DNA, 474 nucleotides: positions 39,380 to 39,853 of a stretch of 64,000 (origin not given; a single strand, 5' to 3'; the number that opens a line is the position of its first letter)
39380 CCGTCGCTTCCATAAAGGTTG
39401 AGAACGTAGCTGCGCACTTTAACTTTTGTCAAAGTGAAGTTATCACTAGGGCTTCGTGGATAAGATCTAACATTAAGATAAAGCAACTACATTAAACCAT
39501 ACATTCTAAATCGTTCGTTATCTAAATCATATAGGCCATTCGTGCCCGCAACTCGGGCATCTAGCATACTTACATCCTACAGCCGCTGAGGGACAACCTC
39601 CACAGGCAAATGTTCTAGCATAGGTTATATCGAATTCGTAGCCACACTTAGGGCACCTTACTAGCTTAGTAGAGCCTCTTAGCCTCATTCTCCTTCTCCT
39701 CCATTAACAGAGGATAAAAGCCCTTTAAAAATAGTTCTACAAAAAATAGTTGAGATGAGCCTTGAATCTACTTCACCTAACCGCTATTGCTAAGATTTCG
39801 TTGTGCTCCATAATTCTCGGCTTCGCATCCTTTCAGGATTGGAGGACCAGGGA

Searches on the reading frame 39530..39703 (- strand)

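Call 33: search_protein_families(library=pfam, proteins=[window:39530-39703:-], max_evalue=0.01)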
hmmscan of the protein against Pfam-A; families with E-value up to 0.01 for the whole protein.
window:39530-39703:- (58 aa): 9 families
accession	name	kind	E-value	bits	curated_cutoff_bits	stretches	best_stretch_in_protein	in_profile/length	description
PF13717.11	Zn_ribbon_4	-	3.5e-05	24.1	30.3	1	7-24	18-35/36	zinc-ribbon domain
PF24460.1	DUF7575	-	0.00011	21.9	28.5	0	15-25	4-14/28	Domain of unknown function (DUF7575)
PF08274.17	Zn_Ribbon_YjdM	-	0.001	19.5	30.8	0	49-57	22-30/30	PhnA Zinc-Ribbon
PF22191.2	IBR_1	-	0.0013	19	27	0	13-33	20-40/47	IBR domain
PF10571.15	UPF0547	-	0.0018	18.8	29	0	15-25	15-25/26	Uncharacterised protein family UPF0547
PF21344.3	Zn_ribbon_LysW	-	0.0028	17.7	27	0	13-25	20-32/46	Alpha-aminoadipate carrier protein LysW-like, globular domain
PF01155.25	HypA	-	0.0037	17.7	28.9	0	10-53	66-93/112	Hydrogenase/urease nickel incorporation, metallochaperone, hypA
PF13453.11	Zn_ribbon_TFIIB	-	0.0053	16.6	22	0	16-38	1-23/41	Transcription factor zinc-finger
PF22415.1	PSV_ORF131-like_dom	-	0.0079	16.6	27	0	7-27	15-35/80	PSV_Hypothetical protein ORF131-like domain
